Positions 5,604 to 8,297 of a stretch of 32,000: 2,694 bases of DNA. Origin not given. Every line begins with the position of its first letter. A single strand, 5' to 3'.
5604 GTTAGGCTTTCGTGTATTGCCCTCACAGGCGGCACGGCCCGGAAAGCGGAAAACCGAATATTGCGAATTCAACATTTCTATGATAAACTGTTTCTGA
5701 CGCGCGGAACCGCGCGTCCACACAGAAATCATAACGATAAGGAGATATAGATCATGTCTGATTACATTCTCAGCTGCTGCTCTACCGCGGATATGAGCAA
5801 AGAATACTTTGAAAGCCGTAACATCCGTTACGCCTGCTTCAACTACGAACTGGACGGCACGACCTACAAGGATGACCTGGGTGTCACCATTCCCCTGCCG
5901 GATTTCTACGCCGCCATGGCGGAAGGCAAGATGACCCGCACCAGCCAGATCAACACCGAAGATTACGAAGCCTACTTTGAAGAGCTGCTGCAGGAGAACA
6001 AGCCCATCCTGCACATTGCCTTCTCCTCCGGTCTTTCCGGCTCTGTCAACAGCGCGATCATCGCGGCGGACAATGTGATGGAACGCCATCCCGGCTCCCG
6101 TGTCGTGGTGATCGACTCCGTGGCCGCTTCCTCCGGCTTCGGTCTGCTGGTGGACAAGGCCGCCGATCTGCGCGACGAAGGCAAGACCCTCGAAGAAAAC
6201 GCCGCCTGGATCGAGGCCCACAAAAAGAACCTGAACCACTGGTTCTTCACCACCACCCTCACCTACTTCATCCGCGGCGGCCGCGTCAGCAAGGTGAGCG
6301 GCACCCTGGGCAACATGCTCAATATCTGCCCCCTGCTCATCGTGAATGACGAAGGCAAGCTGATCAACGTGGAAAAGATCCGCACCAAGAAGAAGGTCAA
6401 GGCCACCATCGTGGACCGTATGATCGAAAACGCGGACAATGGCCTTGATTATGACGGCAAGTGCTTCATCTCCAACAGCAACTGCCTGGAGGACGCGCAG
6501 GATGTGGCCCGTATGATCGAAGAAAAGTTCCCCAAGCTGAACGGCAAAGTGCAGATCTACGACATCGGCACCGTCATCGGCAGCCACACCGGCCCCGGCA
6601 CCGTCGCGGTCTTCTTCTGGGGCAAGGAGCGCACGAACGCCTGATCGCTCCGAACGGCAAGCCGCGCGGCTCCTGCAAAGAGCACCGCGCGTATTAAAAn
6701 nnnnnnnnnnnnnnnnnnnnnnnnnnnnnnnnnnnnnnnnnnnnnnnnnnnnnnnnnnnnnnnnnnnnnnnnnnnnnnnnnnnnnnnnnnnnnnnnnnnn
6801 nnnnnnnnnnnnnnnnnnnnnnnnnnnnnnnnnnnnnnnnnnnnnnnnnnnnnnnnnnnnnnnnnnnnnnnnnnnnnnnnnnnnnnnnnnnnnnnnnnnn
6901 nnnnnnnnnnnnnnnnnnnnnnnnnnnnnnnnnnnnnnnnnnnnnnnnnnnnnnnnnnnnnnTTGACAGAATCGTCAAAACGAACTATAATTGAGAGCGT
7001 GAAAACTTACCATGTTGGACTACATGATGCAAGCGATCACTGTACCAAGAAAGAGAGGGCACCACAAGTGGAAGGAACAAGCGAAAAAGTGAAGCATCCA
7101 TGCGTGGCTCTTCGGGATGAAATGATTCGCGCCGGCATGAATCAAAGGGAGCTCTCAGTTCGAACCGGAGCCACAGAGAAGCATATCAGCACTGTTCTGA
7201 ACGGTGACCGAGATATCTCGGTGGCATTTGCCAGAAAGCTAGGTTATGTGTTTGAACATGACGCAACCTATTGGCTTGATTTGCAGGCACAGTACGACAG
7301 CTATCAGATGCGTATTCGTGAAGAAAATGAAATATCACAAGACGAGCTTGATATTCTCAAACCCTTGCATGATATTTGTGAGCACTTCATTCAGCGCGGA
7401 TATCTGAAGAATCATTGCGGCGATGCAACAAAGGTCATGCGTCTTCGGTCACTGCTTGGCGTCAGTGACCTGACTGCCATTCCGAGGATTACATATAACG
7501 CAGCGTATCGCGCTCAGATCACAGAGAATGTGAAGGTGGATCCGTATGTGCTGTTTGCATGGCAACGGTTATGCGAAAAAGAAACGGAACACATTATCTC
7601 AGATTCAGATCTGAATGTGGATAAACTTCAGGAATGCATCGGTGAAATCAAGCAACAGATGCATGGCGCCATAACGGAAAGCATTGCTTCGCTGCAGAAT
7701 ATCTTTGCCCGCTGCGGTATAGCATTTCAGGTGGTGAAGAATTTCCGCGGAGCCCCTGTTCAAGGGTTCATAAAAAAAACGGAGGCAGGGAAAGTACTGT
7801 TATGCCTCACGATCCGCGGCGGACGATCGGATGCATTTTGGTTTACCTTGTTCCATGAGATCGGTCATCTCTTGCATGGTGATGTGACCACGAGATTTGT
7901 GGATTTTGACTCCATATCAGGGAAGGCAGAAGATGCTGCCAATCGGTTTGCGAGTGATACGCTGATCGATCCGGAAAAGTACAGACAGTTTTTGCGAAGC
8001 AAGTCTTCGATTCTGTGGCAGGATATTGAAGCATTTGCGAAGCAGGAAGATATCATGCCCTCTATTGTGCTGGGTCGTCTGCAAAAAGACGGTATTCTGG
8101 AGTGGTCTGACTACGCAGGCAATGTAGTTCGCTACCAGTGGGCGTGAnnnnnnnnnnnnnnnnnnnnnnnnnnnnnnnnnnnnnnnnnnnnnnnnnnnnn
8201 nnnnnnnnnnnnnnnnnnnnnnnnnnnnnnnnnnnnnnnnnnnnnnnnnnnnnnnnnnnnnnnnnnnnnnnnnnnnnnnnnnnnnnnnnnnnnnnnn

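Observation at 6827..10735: AT-rich ~3.9 kb islet without mobility genes, inserted between degV and the ABC exporter operon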

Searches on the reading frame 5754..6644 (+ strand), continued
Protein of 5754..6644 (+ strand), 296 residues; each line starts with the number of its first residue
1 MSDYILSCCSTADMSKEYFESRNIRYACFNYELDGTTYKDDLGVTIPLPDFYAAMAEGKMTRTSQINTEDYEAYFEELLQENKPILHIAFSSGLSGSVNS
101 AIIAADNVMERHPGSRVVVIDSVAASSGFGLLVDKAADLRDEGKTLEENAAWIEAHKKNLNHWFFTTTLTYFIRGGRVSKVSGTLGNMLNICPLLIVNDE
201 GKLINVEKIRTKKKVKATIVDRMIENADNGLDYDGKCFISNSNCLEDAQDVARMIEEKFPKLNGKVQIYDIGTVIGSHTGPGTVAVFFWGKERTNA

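Call 106: search_protein_families(library=padloc, proteins=[L034:11321-12628:+, L034:12659-13303:+, L066:1238-2518:+, L038:4144-6996:+, L038:1874-2764:+, L038:2887-4116:+, L029:1757-2062:+, L029:2059-2388:+, L041:9980-11785:-, L041:11819-12667:-], max_evalue=0.00001)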
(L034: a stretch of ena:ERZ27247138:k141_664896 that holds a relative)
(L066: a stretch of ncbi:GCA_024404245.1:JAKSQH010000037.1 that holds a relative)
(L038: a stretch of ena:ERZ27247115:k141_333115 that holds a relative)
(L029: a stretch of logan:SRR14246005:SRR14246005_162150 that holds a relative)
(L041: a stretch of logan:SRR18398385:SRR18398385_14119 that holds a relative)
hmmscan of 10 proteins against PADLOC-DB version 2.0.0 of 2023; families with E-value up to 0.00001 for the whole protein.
L034:11321-12628:+ (435 aa): 7 families
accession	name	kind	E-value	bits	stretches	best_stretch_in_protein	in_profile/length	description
PDLC02926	HTH_VI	-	5.4e-10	37.4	1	6-72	2-68/92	-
PDLC03951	RmrA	-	3.4e-08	30.9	1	9-69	12-72/400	-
PDLC03945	RmrA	-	6.4e-07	26.9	1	7-78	4-77/394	-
PDLC03952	RmrA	-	6.4e-07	26.5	1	13-58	30-75/395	-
PDLC03955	RmrA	-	2e-06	25.3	1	14-62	29-77/371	-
PDLC03947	RmrA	-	3.8e-06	24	1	12-66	18-72/383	-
PDLC04775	PDC-M69A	-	5.2e-06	24.9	0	6-73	8-75/113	-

L034:12659-13303:+ (214 aa): 0 families

L066:1238-2518:+ (426 aa): 5 families
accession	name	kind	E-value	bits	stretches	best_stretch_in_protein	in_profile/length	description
PDLC04790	PDC-S01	-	1.6e-62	209.6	1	4-424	7-417/422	-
PDLC04789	PDC-S01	-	1.6e-22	78.1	1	10-369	4-341/375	-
PDLC04787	PDC-S01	-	1.2e-18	65.2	1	21-311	25-313/412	-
PDLC04791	PDC-S01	-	9.8e-09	32.4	0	249-377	236-359/395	-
PDLC04788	PDC-S01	-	1.7e-06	25.3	1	71-333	82-345/448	-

L038:4144-6996:+ (950 aa): 9 families
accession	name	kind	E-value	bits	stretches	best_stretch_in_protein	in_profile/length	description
PDLC01465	PrimPol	-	4.3e-86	286.9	1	58-352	13-267/276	"CAS-I,CAS-II,CAS-III,CAS-IV,CAS-V,CAS-VI; associated"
PDLC01101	PrimPol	-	1.3e-20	71.6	1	129-298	164-336/490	adaptation polymerase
PDLC02707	PbeA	-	7.6e-17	59.1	1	432-608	252-435/672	PbeA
PDLC02704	PbeA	-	6.9e-13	46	1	429-609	251-441/682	PbeA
PDLC03659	mREase_IV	-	4.3e-11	39.4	1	552-784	335-568/945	Type IV methyl-directed restriction enzyme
PDLC00201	HamB2|HamB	-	3e-07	27.2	1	433-482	104-153/721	DEAD-box helicase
PDLC03658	mREase_IV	-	2.5e-06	23.5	1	533-785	315-561/953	Type IV methyl-directed restriction enzyme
PDLC00180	HamB1|HamB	-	3.4e-06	23.9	1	433-479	101-147/709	DEAD-box helicase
PDLC02706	PbeA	-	3.8e-06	23.8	1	429-591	266-434/722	PbeA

L038:1874-2764:+ (296 aa): 1 family
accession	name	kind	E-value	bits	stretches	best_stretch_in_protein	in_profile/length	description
PDLC04899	PDC-S07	-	2.4e-10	38.2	1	25-112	13-103/135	-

L038:2887-4116:+ (409 aa): 7 families
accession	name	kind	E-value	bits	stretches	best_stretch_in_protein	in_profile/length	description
PDLC04787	PDC-S01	-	2.5e-135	449.5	1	1-405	6-408/412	-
PDLC04789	PDC-S01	-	2.1e-33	113.9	1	22-315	18-295/375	-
PDLC04791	PDC-S01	-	9e-25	85.2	1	4-347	2-345/395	-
PDLC04790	PDC-S01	-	6.1e-22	75.9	1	17-317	24-323/422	-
PDLC04786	PDC-S01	-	1.9e-14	51.3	1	25-303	24-323/439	-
PDLC04792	PDC-S01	-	3e-11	40.6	1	12-169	9-168/452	-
PDLC04788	PDC-S01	-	1.3e-10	38.8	1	25-273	23-281/448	-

L029:1757-2062:+ (101 aa): 0 families

L029:2059-2388:+ (109 aa): 0 families

L041:9980-11785:- (601 aa): 3 families
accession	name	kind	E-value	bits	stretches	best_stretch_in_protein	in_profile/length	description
PDLC05031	PDC-S49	-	5.8e-49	165.4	1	4-275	10-262/624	-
PDLC05029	PDC-S49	-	3.1e-40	136.5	1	3-379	8-384/619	-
PDLC05030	PDC-S49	-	7.8e-38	128.5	1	3-269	6-269/629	-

L041:11819-12667:- (282 aa): 7 families
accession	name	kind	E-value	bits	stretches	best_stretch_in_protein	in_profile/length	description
PDLC05062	PDC-S66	-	5e-91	303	1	1-280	1-281/282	-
PDLC00417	ThsB1|ThsB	-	2.3e-33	114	1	117-277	138-297/303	TIR-like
PDLC00424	ThsB1|ThsB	-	2.1e-16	58.4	1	146-279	102-232/234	TIR-like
PDLC02962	RT-TIR_XII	-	1.4e-13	48.5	1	69-280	272-477/478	single gene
PDLC02012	SAVED5--SAVED_TIR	-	2.4e-11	41.4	1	147-232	15-96/404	-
PDLC02961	RT-TIR_XII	-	2.9e-11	41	1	108-280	308-473/475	single gene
PDLC03957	bSEFIR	-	7.4e-07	27.3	1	137-210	37-105/412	-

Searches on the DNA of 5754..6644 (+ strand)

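Call 115: search_rna_families(sources=[L034, L038, L066, L022], threshold=gathering)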
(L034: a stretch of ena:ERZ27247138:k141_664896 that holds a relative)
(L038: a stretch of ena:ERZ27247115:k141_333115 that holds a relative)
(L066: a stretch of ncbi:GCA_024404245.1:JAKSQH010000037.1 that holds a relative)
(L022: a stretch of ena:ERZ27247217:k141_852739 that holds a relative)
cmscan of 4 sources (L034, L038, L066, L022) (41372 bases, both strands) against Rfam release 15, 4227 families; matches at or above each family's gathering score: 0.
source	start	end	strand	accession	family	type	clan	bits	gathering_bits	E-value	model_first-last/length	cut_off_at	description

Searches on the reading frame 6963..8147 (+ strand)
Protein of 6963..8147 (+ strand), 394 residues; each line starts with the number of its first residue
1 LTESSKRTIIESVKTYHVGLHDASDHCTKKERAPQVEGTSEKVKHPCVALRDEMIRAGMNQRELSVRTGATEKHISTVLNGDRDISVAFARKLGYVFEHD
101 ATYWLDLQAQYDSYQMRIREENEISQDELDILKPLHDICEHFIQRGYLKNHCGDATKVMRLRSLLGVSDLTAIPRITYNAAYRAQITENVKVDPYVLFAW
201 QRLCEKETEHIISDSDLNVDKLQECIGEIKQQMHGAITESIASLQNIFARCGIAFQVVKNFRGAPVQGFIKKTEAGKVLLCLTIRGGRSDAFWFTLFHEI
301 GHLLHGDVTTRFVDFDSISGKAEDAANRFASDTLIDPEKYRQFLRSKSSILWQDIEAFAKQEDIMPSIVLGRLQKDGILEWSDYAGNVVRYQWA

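Call 4: search_protein_families(library=pfam, proteins=[window:6963-8147:+], max_evalue=0.01)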
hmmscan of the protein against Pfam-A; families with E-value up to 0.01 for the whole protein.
window:6963-8147:+ (394 aa): 3 families
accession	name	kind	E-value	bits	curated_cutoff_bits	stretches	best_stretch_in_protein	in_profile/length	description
PF06114.19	Peptidase_M78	-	0.00017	21.9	22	1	292-344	42-96/123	IrrE N-terminal-like domain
PF01381.28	HTH_3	-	0.0022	18.4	23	0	50-93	1-44/55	Helix-turn-helix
PF14247.12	DUF4344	-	0.0037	17.5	29.6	1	290-342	91-137/220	Putative metallopeptidase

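Call 10: search_protein_families(library=phrogs, proteins=[window:6963-8147:+], max_evalue=0.01)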
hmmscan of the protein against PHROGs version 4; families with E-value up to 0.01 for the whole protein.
window:6963-8147:+ (394 aa): 7 families
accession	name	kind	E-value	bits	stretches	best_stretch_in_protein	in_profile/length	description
phrog_2439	-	transcription regulation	3.8e-22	79.7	1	42-384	4-288/367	transcriptional regulator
phrog_1381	-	moron, auxiliary metabolic gene and host takeover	4.2e-12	47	1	42-128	9-96/264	plasmid antitoxin with HTH domain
phrog_87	-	other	2.7e-06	28.3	1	292-345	85-138/227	metallo-protease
phrog_1373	-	transcription regulation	5.8e-06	27.4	1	49-93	67-111/166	transcriptional regulator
phrog_8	-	transcription regulation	0.00046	20.7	1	51-127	165-241/346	transcriptional regulator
phrog_1914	-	unknown function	0.0024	18.6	1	293-336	95-143/222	-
phrog_3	-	transcription regulation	0.0044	17.8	1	45-101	88-140/430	transcriptional repressor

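Call 20: search_protein_families(library=padloc, proteins=[window:6963-8147:+], max_evalue=0.01)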
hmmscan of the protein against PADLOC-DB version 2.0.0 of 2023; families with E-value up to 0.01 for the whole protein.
window:6963-8147:+ (394 aa): 9 families
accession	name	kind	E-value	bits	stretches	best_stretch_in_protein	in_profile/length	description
PDLC03982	PD-Lambda-2_B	-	1.2e-27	95.3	1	43-376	57-376/402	-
PDLC03954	RmrA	-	2e-08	31.5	1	215-335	134-252/380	-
PDLC03953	RmrA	-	7.9e-07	26.6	1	274-348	190-257/373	-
PDLC04141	capP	-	8.4e-07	26.7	1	293-361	68-138/242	capP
PDLC03952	RmrA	-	0.00011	19.2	1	294-339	222-268/395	-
PDLC03947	RmrA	-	0.00014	18.8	1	277-346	193-263/383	-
PDLC03945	RmrA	-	0.0022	15.2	1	294-342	210-258/394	-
PDLC03948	RmrA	-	0.0024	14.8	1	240-339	156-255/397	-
PDLC03949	RmrA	-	0.0058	13.5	0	294-338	191-229/363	-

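Call 21: search_protein_families(library=ncbifam, proteins=[window:6963-8147:+], max_evalue=0.01)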
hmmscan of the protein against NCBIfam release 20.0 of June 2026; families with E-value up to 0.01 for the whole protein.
window:6963-8147:+ (394 aa): 2 families
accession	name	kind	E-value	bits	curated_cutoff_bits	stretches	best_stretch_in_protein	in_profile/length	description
TIGR02607.1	antidote_HigA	equivalog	9.3e-11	41.4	47.7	1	44-115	5-77/81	HigA family addiction module antitoxin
NF052239.1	antitox_spr1629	equivalog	0.0028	16.8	335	0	294-342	210-258/377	spr1629 family repressor/antitoxin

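Call 50: search_dna_similar(query=window:7068-8147:+, collection=phages, mode=protein, max_evalue=0.001, max_rows=20)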
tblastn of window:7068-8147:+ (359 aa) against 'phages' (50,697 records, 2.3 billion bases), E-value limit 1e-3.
Records with a match: 7; places in all: 7; records where one place covers at least 80% of the query: 4.
Best place of each record, by identity: <60% 7.
By first word of the organism name: phage 2; Gordonia 2; Bacteriophage 1; Achromobacter 1; Shewanella 1.
By host as written in the record: - 3; Gordonia terrae 3612 2; Achromobacter sp. 1; Shewanella xiamenensis 1.
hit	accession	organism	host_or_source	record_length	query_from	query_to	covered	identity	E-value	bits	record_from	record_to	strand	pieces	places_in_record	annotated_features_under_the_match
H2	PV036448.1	phage NatCom_34192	human feces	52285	11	357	97%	30.1%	9e-32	132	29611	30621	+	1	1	transcriptional regulator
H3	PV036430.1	phage NatCom_20922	human feces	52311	11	357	97%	29.8%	5e-32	132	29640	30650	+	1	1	transcriptional regulator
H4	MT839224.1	Bacteriophage sp.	human fecal samples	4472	10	338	92%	24.2%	4e-19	94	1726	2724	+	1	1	record has no annotation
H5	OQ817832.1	Achromobacter phage CF418P1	Achromobacter sp.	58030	1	349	97%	22.8%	2e-14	81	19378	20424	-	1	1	antitoxin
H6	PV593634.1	Shewanella phage SXP01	Shewanella xiamenensis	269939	7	121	32%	28.7%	4e-5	52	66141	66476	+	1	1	putative XRE family plasmid maintenance system antidote protein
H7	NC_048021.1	Gordonia phage Daredevil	Gordonia terrae 3612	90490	5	77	20%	31.5%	6e-4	48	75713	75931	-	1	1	126: plasmid antitoxin with HTH domain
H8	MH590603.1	Gordonia phage Daredevil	Gordonia terrae 3612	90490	5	77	20%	31.5%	6e-4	48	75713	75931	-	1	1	126: antitoxin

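Call 112: get_annotated_region(hit=H2, flank=4000)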
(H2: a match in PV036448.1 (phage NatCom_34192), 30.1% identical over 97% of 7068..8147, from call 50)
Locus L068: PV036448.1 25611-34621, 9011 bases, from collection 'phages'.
description: Phage NatCom_34192, complete genome.
organism: phage NatCom_34192 (NCBI taxid 3403548)
taxonomy: Viruses; Duplodnaviria; Heunggongvirae; Uroviricota; Caudoviricetes; Ca. Heliusvirales
host: -; source: human feces; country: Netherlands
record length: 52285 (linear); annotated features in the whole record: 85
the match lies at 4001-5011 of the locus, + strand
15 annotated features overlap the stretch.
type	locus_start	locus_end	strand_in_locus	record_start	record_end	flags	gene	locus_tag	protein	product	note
CDS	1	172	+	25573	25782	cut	-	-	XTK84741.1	hypothetical protein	-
CDS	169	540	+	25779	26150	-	-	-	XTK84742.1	hypothetical protein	-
CDS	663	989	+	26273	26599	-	-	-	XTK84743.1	hypothetical protein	-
CDS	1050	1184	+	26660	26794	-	-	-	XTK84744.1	hypothetical protein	-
CDS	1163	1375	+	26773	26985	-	-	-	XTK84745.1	hypothetical protein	-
CDS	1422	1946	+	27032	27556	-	-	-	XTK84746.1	terminase small subunit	-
CDS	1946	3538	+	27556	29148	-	-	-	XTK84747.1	terminase large subunit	-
CDS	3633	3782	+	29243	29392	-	-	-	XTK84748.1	hypothetical protein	-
CDS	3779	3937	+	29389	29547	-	-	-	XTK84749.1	hypothetical protein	-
CDS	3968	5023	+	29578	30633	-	-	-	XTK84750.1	transcriptional regulator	-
CDS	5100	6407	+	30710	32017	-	-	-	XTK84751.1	portal protein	-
CDS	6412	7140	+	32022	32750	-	-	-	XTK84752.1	head maturation protease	-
CDS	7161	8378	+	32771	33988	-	-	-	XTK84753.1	hypothetical protein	-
CDS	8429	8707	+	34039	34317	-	-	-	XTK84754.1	hypothetical protein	-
CDS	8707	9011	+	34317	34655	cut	-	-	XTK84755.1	head closure Hc1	-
